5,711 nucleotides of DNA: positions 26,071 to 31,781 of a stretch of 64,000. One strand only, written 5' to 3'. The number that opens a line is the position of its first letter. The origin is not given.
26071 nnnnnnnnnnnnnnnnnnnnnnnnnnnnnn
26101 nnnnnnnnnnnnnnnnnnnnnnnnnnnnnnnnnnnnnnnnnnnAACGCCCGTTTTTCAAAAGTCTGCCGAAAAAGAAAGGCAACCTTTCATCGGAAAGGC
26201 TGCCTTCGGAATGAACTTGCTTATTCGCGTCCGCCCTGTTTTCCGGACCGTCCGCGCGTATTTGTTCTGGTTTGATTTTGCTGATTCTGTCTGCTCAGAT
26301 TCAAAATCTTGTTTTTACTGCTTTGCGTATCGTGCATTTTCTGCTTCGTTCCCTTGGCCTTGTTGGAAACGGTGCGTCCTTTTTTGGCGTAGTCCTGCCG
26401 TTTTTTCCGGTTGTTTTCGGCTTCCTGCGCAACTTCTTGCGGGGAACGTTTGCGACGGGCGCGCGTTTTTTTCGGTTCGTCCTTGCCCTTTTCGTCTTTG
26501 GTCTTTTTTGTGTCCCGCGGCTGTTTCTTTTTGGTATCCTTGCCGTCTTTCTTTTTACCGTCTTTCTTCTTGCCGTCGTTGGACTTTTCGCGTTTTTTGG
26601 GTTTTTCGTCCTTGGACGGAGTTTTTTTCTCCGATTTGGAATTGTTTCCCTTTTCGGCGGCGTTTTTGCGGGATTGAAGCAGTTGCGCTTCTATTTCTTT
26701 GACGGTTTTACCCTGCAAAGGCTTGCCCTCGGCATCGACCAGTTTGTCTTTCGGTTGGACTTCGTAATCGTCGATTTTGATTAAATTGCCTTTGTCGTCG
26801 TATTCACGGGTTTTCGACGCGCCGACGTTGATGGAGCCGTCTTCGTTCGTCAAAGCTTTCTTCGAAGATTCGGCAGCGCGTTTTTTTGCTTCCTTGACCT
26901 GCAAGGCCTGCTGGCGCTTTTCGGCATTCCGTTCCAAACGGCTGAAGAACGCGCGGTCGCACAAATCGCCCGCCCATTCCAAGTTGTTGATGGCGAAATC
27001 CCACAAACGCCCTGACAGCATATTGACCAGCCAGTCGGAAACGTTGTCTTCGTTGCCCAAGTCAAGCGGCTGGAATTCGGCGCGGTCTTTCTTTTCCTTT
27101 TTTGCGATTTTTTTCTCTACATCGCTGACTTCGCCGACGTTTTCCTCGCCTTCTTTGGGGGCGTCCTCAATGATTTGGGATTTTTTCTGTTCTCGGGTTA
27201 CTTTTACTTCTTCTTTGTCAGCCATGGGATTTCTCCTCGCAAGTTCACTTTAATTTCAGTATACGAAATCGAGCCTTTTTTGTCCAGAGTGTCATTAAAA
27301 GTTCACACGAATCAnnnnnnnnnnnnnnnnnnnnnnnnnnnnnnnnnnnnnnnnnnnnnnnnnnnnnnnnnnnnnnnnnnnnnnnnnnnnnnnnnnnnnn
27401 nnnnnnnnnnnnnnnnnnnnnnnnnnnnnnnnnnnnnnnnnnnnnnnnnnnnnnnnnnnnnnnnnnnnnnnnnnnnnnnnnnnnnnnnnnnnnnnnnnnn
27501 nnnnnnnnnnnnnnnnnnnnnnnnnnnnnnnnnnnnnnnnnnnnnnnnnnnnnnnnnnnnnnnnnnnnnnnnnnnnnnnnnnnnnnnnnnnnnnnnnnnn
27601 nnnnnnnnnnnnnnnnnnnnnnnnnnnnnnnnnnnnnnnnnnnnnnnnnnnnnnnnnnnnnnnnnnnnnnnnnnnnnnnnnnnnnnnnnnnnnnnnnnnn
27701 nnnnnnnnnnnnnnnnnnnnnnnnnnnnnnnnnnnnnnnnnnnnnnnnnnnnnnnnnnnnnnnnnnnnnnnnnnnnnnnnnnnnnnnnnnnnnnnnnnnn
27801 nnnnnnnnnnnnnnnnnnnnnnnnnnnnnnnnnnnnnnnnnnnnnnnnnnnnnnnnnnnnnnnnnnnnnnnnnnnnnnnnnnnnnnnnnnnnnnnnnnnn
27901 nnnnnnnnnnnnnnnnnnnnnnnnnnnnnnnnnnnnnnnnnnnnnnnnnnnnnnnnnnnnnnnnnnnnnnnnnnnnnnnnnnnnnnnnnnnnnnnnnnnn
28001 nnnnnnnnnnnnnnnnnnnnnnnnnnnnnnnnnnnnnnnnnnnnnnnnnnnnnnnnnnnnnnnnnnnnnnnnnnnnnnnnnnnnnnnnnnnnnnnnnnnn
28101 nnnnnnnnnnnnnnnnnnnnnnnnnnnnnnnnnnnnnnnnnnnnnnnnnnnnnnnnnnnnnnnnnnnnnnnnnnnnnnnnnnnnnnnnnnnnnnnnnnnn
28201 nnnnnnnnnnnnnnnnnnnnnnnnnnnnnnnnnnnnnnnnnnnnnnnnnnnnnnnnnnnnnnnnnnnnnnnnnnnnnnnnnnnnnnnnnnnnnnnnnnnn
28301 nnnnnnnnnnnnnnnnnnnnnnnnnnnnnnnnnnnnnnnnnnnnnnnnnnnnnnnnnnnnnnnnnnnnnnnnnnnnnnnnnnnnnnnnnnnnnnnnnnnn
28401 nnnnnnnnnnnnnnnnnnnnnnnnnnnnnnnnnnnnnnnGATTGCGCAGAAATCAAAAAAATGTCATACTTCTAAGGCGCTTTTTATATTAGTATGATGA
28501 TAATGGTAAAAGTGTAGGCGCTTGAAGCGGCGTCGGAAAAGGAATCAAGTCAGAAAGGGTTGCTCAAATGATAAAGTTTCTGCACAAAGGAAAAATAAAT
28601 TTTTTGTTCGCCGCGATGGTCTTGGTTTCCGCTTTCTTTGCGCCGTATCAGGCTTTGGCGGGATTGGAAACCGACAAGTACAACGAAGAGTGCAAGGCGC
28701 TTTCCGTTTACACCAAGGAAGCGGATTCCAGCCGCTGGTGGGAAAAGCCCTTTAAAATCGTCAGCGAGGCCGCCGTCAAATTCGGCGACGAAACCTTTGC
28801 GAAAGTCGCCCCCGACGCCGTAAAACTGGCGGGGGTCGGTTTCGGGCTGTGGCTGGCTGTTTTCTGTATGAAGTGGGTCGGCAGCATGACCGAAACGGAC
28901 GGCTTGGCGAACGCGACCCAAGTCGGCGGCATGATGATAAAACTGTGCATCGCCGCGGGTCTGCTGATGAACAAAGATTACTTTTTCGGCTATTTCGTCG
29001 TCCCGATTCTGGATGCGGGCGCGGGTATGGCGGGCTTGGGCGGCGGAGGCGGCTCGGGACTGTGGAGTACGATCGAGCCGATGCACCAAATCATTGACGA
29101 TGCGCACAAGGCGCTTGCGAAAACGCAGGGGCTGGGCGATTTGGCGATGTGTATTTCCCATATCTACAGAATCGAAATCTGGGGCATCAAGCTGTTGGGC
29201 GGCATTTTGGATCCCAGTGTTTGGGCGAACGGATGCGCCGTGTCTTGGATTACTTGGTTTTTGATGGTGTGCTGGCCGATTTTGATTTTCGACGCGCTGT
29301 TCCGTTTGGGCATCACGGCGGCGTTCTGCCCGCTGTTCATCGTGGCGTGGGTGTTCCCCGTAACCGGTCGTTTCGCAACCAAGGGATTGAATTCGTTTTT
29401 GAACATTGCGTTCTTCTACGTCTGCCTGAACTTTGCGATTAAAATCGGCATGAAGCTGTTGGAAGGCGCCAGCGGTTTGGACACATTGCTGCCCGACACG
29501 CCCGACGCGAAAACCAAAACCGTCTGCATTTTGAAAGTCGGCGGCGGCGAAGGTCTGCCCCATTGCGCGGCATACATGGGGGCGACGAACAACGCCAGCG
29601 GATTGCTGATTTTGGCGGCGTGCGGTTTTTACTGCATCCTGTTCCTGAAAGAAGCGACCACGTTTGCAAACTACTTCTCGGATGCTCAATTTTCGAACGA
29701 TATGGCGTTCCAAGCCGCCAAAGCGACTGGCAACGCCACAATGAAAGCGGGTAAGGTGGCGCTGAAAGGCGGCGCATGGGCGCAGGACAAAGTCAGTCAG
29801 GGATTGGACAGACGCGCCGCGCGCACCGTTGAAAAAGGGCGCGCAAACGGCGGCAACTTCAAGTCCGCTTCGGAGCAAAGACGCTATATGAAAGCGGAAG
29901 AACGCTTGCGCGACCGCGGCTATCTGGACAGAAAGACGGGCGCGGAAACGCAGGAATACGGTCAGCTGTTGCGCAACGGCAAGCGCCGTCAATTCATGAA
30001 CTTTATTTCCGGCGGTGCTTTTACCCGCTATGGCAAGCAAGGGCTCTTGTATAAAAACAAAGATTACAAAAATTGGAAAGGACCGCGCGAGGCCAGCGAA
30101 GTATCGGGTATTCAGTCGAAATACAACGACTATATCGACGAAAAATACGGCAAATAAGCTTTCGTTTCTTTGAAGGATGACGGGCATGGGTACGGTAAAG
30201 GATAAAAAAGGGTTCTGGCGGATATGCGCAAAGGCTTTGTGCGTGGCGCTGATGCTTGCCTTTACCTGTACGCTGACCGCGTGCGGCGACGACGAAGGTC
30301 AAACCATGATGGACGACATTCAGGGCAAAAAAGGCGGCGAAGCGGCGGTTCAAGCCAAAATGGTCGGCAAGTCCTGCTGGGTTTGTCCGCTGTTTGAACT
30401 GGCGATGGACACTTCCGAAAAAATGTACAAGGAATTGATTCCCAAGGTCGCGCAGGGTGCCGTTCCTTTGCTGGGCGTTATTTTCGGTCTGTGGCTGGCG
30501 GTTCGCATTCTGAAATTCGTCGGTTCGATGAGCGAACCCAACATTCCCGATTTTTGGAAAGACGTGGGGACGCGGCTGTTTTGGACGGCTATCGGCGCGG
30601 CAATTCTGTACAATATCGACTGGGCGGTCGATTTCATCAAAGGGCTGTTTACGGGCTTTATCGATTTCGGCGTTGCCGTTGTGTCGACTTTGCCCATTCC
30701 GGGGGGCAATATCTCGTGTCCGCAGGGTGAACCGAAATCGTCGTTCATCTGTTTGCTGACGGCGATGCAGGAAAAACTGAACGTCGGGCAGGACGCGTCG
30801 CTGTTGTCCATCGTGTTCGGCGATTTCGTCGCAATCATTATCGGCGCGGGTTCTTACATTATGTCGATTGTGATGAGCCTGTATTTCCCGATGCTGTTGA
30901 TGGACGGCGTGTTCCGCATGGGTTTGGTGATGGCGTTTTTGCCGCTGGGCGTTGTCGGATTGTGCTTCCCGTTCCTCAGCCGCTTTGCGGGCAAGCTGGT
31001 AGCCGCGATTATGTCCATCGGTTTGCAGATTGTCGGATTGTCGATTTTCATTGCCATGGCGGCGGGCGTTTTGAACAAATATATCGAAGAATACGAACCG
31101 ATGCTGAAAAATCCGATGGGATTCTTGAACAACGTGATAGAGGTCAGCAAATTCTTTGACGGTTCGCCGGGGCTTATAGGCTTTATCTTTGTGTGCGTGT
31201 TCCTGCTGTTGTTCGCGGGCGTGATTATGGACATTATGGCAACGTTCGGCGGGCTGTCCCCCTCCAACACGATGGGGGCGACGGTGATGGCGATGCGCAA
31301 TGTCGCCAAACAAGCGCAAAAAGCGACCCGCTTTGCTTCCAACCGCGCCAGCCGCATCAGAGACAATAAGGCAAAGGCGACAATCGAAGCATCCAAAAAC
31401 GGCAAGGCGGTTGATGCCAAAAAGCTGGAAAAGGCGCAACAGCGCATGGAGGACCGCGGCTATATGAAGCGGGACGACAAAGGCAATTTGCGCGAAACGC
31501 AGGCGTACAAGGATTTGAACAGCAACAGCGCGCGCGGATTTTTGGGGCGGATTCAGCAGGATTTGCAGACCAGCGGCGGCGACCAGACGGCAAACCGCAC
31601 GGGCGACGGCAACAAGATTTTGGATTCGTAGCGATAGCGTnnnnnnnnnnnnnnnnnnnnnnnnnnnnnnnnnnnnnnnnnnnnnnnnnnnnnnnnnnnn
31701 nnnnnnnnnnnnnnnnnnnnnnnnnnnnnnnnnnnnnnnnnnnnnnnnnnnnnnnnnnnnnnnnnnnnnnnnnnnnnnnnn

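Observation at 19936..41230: About 21-kb divergently organised accessory block combining T4SS parts, a nuclease effector-immunity pair, a CI-like regulator, giant repeat proteins and an orphan secretin, with no integrase or tRNA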

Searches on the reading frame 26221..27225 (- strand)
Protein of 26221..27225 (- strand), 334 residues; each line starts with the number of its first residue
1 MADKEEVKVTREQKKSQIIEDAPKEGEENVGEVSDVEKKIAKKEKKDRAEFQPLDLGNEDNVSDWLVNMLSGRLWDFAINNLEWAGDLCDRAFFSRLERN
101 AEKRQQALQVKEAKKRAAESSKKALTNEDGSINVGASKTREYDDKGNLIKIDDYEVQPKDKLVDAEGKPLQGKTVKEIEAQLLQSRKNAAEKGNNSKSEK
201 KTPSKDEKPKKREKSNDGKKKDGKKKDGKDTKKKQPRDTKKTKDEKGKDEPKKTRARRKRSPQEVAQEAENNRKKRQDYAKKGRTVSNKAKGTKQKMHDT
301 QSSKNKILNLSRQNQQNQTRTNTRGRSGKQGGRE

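Call 4: search_protein_families(library=pfam, proteins=[window:26221-27225:-], max_evalue=0.1)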
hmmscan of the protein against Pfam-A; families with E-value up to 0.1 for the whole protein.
window:26221-27225:- (334 aa): 0 families

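Call 11: search_protein_families(library=ncbifam, proteins=[window:26221-27225:-], max_evalue=0.1)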
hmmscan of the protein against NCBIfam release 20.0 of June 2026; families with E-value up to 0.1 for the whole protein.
window:26221-27225:- (334 aa): 1 family
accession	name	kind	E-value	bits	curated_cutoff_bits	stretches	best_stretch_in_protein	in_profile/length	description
NF005844.0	PRK07764.1-3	equivalog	0.051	12.3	964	0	177-299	413-710/841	DNA polymerase III subunit gamma and tau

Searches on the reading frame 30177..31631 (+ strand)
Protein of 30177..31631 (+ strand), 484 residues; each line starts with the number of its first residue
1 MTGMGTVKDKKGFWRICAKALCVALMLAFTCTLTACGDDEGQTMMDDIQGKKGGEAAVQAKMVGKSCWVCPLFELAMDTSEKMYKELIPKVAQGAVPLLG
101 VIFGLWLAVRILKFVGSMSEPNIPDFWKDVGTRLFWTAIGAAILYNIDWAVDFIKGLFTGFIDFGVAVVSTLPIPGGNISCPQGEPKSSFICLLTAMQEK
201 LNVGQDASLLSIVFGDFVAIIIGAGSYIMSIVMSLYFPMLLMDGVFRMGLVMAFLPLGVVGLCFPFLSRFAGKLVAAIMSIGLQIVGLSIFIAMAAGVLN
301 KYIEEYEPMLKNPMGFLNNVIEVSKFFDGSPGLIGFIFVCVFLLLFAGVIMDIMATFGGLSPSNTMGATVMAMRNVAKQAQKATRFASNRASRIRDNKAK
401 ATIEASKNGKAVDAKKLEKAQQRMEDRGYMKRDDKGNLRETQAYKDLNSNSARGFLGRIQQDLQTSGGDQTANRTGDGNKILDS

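Call 4: search_protein_families(library=pfam, proteins=[window:30177-31631:+], max_evalue=0.1)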
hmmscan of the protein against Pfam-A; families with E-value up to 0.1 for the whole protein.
window:30177-31631:+ (484 aa): 1 family
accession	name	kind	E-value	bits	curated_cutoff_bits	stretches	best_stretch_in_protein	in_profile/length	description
PF04610.19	TrbL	-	0.00099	19.4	25.9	1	123-309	17-190/215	TrbL/VirB6 plasmid conjugal transfer protein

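Call 11: search_protein_families(library=ncbifam, proteins=[window:30177-31631:+], max_evalue=0.1)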
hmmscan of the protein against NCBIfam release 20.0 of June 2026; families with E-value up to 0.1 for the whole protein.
window:30177-31631:+ (484 aa): 3 families
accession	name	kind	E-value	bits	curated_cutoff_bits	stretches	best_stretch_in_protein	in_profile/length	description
NF009984.0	PRK13450.1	equivalog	0.0038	17.2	164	1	374-430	52-107/133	F0F1 ATP synthase subunit epsilon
NF047408.1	SA0632_fam_LP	equivalog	0.007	16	70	1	22-49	4-32/68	SA0632 family lipoprotein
NF045774.1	cytochro_C551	exception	0.012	15.6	118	1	20-70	3-53/110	cytochrome c551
